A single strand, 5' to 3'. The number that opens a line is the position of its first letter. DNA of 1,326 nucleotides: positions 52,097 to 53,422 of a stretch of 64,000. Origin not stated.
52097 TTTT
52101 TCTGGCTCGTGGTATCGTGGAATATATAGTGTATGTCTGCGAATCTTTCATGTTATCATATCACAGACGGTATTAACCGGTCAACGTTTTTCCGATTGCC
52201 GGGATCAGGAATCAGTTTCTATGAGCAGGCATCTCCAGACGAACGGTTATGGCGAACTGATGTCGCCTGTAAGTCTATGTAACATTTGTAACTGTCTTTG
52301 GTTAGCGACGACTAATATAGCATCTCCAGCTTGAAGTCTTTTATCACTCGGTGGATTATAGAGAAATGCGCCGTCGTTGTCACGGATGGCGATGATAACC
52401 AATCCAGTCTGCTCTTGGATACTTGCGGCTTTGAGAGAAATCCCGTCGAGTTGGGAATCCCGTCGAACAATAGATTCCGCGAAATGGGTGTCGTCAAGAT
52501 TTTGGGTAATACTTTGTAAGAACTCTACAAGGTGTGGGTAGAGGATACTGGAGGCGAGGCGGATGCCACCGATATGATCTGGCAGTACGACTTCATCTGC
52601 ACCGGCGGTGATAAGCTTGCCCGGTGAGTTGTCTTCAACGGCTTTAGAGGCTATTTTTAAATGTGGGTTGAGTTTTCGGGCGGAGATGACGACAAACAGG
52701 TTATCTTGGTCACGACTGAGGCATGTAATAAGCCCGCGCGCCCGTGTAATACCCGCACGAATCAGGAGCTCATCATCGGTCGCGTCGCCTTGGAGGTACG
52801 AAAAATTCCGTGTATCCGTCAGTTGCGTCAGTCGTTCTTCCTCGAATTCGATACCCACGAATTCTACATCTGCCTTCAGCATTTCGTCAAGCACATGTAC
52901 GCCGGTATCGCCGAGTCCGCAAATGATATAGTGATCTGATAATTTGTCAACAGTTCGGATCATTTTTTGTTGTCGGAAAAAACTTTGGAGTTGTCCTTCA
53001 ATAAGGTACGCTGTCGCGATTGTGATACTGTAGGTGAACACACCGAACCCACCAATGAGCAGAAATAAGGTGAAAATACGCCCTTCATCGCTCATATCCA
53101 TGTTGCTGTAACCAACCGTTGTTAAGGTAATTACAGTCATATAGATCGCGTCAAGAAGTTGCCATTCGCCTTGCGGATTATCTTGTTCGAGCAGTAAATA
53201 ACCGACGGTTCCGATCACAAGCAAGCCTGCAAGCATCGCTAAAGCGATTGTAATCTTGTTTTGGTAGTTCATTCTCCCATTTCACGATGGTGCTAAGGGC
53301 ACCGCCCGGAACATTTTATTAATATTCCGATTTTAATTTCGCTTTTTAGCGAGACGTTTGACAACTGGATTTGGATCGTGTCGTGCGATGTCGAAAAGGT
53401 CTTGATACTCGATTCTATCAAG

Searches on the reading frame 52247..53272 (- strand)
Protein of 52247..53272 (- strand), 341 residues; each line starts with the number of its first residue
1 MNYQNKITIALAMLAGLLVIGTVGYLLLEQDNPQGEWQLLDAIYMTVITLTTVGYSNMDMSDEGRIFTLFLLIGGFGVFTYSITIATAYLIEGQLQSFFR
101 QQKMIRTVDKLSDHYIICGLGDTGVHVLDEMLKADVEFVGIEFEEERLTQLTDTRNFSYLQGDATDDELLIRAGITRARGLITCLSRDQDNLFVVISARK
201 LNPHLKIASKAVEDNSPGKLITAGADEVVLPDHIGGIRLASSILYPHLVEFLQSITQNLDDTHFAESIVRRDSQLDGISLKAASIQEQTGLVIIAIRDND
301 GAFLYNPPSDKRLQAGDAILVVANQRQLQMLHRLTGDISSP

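Call 55: search_protein_families(library=ncbifam, proteins=[window:52247-53272:-], max_evalue=1e-10)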
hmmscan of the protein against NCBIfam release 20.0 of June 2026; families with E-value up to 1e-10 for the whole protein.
window:52247-53272:- (341 aa): 4 families
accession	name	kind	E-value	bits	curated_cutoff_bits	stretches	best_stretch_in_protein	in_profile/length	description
NF007828.0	PRK10537.1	equivalog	8.1e-28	97.5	425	1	10-239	150-374/403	voltage-gated potassium channel protein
NF007039.0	PRK09496.3-2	equivalog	2.7e-16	59.4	293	1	116-334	4-219/446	Trk system potassium transporter TrkA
NF007041.0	PRK09496.3-4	equivalog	7.4e-12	44.7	386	1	110-335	225-443/450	Trk system potassium transporter TrkA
NF007031.0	PRK09496.1-2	equivalog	8.7e-11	41.5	289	0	107-334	228-450/458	Trk system potassium transporter TrkA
